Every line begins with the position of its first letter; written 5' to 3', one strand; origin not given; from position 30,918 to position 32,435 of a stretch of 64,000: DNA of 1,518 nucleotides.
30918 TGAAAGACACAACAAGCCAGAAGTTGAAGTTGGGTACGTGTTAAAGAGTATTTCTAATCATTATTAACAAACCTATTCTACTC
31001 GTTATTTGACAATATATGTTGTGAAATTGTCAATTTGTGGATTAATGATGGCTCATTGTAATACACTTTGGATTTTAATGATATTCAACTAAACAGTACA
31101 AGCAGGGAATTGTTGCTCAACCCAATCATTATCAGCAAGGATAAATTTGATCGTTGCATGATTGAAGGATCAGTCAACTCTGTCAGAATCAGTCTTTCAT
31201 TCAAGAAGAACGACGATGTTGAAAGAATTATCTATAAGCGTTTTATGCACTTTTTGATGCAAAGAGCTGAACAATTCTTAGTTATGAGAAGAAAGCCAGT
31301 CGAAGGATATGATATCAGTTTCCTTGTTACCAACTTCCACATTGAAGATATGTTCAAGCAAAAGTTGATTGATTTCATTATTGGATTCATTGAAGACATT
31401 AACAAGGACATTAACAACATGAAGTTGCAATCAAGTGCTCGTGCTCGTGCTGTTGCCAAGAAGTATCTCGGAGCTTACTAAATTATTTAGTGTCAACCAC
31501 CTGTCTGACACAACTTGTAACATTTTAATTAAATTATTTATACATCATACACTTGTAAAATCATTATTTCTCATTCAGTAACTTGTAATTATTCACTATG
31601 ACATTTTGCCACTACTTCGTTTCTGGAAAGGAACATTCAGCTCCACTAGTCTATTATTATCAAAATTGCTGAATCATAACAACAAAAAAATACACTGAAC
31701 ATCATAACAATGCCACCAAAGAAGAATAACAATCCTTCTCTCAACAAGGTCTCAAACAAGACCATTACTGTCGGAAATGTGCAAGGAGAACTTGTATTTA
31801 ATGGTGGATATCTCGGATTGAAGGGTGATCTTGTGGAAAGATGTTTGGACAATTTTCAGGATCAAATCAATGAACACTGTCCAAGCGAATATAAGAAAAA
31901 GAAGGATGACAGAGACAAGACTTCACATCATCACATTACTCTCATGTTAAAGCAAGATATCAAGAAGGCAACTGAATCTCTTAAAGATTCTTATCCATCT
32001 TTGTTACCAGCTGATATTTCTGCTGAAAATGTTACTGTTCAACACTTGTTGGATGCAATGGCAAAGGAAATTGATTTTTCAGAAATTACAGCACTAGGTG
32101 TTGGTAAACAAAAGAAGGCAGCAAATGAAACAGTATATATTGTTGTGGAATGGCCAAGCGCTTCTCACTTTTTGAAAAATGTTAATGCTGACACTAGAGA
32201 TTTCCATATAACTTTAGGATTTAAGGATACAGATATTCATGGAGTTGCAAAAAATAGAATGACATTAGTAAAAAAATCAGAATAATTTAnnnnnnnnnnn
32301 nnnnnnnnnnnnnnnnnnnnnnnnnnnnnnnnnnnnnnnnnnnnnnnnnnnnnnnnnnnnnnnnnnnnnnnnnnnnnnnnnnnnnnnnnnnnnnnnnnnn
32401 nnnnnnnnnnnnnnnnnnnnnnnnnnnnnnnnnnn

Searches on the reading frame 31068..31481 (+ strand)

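Call 16: search_protein_families(library=pfam, proteins=[window:31068-31481:+], max_evalue=0.01)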
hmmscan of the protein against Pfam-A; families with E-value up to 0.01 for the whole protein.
window:31068-31481:+ (137 aa): 1 family
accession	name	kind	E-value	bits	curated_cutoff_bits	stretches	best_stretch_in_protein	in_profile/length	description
PF05856.17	ARPC4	-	2.7e-56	190.2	22.2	1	10-134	41-165/167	ARP2/3 complex 20 kDa subunit (ARPC4)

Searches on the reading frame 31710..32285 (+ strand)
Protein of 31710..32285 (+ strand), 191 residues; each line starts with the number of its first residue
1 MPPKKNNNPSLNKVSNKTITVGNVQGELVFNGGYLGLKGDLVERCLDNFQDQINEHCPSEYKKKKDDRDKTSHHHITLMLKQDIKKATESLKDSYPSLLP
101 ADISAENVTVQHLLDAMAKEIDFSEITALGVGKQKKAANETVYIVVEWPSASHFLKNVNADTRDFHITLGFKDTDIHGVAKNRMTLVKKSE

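Call 16: search_protein_families(library=pfam, proteins=[window:31710-32285:+], max_evalue=0.01)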
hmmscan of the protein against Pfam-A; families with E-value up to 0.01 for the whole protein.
window:31710-32285:+ (191 aa): 2 families
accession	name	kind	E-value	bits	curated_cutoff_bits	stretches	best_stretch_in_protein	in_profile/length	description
PF22547.2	2H-SAK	-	3.4e-19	69.7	27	1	33-177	1-124/124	Swiss Army Knife, 2H phosphoesterase domain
PF24920.1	C2_TCB1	-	0.003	17.7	27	1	94-149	33-88/125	Tricalbin-1-like, C2 domain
